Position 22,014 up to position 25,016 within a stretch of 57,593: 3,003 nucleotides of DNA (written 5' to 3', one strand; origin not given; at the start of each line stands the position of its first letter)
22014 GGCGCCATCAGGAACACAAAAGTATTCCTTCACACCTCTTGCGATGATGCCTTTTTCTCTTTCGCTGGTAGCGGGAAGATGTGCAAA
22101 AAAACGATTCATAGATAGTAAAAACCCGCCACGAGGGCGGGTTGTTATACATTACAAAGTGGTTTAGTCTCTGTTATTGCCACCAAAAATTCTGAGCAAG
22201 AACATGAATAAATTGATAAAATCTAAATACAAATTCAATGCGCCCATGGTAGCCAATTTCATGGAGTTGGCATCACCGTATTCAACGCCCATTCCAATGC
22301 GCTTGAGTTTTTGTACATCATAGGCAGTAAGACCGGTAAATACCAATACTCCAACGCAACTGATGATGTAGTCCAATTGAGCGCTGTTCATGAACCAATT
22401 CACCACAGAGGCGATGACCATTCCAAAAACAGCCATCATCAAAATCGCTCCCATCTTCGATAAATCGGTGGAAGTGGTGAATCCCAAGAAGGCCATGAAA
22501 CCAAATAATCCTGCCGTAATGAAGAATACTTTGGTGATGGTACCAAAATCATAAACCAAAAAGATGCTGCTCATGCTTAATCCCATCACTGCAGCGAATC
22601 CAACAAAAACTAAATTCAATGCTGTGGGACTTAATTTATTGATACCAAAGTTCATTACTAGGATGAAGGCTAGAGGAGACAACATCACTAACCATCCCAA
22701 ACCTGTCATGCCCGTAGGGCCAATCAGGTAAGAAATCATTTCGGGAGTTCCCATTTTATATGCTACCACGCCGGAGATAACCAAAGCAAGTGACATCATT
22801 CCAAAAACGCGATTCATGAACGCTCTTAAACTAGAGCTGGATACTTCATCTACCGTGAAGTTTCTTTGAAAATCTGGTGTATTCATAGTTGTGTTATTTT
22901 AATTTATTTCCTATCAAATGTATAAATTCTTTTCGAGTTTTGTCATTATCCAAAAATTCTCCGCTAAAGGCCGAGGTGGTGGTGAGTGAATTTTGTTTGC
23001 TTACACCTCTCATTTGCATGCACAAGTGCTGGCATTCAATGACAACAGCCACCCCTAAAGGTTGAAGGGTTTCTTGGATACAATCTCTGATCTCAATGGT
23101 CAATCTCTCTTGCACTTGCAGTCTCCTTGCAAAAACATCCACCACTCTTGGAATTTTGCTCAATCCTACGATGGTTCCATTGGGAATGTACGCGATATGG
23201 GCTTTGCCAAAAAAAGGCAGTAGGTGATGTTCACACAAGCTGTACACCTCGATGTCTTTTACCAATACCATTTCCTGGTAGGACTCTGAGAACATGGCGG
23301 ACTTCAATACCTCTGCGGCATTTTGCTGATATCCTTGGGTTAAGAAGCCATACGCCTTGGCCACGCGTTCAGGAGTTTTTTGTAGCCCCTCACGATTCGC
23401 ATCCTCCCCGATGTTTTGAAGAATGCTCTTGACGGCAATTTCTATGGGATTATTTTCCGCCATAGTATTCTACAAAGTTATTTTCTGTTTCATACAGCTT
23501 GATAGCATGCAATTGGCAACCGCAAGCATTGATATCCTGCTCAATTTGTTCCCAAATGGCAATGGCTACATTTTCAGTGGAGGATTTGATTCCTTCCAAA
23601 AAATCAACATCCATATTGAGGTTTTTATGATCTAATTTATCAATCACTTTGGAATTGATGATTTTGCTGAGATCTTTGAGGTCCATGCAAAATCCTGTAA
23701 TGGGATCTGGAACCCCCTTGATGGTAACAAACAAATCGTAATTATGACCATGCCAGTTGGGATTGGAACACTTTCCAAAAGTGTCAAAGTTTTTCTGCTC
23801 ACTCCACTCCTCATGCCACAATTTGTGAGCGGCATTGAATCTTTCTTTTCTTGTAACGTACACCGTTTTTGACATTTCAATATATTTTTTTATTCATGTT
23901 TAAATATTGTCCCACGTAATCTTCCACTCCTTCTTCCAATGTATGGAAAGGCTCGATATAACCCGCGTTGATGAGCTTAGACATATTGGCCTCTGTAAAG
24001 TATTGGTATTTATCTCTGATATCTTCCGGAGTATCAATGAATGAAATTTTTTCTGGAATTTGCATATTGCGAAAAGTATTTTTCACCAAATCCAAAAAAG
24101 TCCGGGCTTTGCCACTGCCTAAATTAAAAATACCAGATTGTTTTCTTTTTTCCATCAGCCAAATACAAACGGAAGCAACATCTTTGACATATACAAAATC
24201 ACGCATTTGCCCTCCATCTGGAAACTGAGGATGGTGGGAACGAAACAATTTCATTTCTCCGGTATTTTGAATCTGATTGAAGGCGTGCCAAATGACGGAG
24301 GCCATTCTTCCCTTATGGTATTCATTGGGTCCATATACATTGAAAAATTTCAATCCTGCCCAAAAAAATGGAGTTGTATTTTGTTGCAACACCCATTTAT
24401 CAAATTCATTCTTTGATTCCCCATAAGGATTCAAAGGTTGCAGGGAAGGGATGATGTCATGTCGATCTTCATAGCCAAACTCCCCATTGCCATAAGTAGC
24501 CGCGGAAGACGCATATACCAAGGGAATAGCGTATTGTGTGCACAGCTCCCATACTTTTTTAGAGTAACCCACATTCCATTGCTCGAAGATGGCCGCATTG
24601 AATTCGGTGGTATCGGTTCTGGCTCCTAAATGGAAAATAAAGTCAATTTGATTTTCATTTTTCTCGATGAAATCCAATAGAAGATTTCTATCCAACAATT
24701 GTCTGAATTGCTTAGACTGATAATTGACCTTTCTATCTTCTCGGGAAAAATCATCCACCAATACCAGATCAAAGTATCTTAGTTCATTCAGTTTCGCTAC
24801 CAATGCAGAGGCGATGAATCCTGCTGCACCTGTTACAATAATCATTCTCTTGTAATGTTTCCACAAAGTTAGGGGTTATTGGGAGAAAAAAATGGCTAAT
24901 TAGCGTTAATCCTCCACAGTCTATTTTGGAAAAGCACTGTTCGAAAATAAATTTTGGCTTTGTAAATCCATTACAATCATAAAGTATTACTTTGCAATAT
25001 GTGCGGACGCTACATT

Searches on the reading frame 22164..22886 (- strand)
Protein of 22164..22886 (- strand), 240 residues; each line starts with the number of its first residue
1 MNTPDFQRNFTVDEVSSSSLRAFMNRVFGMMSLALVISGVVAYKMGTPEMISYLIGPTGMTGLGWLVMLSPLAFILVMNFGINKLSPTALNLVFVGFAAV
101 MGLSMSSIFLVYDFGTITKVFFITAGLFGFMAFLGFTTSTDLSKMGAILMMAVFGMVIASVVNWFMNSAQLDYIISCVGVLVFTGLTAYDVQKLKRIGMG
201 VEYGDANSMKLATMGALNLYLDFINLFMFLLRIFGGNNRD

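Call 5: search_protein_families(library=pfam, proteins=[window:22164-22886:-])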
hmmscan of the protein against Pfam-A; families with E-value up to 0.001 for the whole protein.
window:22164-22886:- (240 aa): 1 family
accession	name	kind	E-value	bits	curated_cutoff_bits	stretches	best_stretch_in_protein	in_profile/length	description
PF01027.25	Bax1-I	-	1.1e-50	172.8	34.1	1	21-234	1-207/207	Inhibitor of apoptosis-promoting Bax1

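Call 6: search_protein_families(library=ncbifam, proteins=[window:22164-22886:-])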
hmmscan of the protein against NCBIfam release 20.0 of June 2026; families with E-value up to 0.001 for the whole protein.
window:22164-22886:- (240 aa): 1 family
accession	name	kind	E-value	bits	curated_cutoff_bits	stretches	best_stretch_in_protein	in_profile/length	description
NF045951.1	MAG0110_fam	subfamily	3e-12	46.3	98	1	17-235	8-236/237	MAG0110 family membrane protein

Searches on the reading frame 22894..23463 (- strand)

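Call 5: search_protein_families(library=pfam, proteins=[window:22894-23463:-])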
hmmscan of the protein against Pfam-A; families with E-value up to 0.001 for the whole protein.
window:22894-23463:- (189 aa): 1 family
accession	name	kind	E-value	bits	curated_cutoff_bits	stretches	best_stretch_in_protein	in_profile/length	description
PF01227.27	GTP_cyclohydroI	-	7.6e-78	260.5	27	1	8-184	2-178/179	GTP cyclohydrolase I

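Call 6: search_protein_families(library=ncbifam, proteins=[window:22894-23463:-])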
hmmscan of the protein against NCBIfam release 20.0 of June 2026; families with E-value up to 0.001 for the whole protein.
window:22894-23463:- (189 aa): 5 families
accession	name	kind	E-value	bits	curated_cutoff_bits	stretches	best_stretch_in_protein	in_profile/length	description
NF006825.1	PRK09347.1-2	subfamily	4.3e-83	277.2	174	1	8-184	2-178/179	GTP cyclohydrolase I FolE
TIGR00063.1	folE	equivalog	1.6e-77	259.2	181.6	1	8-184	2-178/180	GTP cyclohydrolase I FolE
NF006826.0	PRK09347.1-3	subfamily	3.2e-75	251.8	162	1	3-186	5-188/189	GTP cyclohydrolase I FolE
NF006824.0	PRK09347.1-1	equivalog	5e-51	173.2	202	1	5-184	36-216/219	GTP cyclohydrolase I FolE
TIGR03139.1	QueF-II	equivalog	1.4e-05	25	86.9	1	66-142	20-96/115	preQ(1) synthase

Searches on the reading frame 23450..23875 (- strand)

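Call 5: search_protein_families(library=pfam, proteins=[window:23450-23875:-])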
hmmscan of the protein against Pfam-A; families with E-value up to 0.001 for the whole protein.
window:23450-23875:- (141 aa): 1 family
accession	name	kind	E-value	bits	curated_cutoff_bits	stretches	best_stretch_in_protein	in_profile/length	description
PF01242.24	PTPS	-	1.1e-34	119.4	22.4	1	7-138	2-119/121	6-pyruvoyl tetrahydropterin synthase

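Call 6: search_protein_families(library=ncbifam, proteins=[window:23450-23875:-])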
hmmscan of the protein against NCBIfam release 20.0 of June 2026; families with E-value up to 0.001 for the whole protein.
window:23450-23875:- (141 aa): 4 families
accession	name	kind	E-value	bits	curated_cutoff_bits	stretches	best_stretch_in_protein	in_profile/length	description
TIGR00039.1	6PTHBS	subfamily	2.4e-24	86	125.5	1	6-139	3-121/124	6-pyruvoyl tetrahydropterin synthase/6-carboxytetrahydropterin synthase family protein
TIGR03367.1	queuosine_QueD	equivalog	3.9e-16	59.2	89.25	1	7-112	2-91/92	6-carboxytetrahydropterin synthase QueD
TIGR04342.1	EXLDI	subfamily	0.00017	21.9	32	1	2-93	39-122/124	EXLDI protein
TIGR03112.1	6_pyr_pter_rel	hypoth_equivalog_domain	0.00053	20.3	69.35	0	40-130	21-105/113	6-pyruvoyl tetrahydropterin synthase-related domain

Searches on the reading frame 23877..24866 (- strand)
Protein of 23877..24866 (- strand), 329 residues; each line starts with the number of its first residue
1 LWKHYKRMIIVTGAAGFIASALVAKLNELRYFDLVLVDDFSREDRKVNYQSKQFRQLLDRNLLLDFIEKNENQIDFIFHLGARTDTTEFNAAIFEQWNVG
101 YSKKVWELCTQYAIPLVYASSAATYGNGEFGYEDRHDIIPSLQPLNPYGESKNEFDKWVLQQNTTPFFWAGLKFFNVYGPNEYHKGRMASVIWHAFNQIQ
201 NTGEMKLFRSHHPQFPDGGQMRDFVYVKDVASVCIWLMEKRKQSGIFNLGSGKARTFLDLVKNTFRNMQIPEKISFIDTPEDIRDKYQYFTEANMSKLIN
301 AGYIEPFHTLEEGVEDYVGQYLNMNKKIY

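Call 5: search_protein_families(library=pfam, proteins=[window:23877-24866:-])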
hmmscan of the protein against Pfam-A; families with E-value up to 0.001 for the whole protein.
window:23877-24866:- (329 aa): 5 families
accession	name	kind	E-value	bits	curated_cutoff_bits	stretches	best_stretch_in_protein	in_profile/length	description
PF01370.27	Epimerase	-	2.3e-37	129.1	20.9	1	9-250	1-240/240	NAD dependent epimerase/dehydratase family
PF16363.11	GDP_Man_Dehyd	-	6.3e-14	52.6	27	1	10-270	1-268/332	GDP-mannose 4,6 dehydratase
PF04321.23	RmlD_sub_bind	-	9.3e-10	38.5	27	1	8-270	2-233/287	RmlD substrate binding domain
PF01073.25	3Beta_HSD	-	2.2e-09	37.2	22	1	10-235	1-226/280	3-beta hydroxysteroid dehydrogenase/isomerase family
PF07993.18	NAD_binding_4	-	3.5e-06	26.8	20.1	0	71-135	86-151/258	Male sterility protein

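Call 6: search_protein_families(library=ncbifam, proteins=[window:23877-24866:-])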
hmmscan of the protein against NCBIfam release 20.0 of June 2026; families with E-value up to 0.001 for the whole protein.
window:23877-24866:- (329 aa): 18 families
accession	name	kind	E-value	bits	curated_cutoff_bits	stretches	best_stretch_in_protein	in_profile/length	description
TIGR02197.1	heptose_epim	equivalog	1.9e-111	372.2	274.6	1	9-323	1-315/316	ADP-glyceromanno-heptose 6-epimerase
NF008360.0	PRK11150.1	equivalog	5.5e-70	236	452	1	8-323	1-307/310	ADP-glyceromanno-heptose 6-epimerase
TIGR01179.1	galE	equivalog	7.7e-25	87.4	262.3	1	9-264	2-271/332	UDP-glucose 4-epimerase GalE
TIGR01181.1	dTDP_gluc_dehyt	equivalog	1.5e-17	63.7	365.1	1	9-324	2-314/321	dTDP-glucose 4,6-dehydratase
NF047922.1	GDPFucSynFcl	equivalog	3.2e-10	40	500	1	176-326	163-306/308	GDP-L-fucose synthase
NF007956.0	PRK10675.1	subfamily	2.1e-09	37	394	1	9-293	3-303/338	UDP-glucose 4-epimerase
TIGR04180.1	EDH_00030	hypoth_equivalog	1.2e-07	31.1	475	1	9-272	1-260/297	NAD-dependent 4,6-dehydratase LegB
NF042423.1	oxyalk_red_Shew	equivalog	2.7e-07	30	580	1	7-184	9-181/331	2-alkyl-3-oxoalkanoate reductase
NF005539.0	PRK07201.1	equivalog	1.7e-06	27.1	549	1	10-281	4-280/657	SDR family oxidoreductase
NF007582.0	PRK10217.1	equivalog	2e-06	27.1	698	1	7-263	2-265/355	dTDP-glucose 4,6-dehydratase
NF007490.0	PRK10084.1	subfamily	2.2e-06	26.9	649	0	144-325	163-338/361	dTDP-glucose 4,6-dehydratase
TIGR01777.1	yfcH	hypoth_equivalog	3.1e-06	27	207.35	0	215-273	188-246/292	TIGR01777 family oxidoreductase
TIGR01746.1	Thioester-redct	subfamily_domain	6.6e-06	25.6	213.35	1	71-263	86-279/371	thioester reductase domain-containing protein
TIGR03466.1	HpnA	hypoth_equivalog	1.9e-05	23.7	367.65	1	9-158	3-151/327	hopanoid-associated sugar epimerase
NF047837.1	UDPAcbARedWbcJ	equivalog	5.3e-05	22.3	500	0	9-135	3-108/372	UDP-2-acetamido-2,6-beta-L-arabino-hexul-4-ose reductase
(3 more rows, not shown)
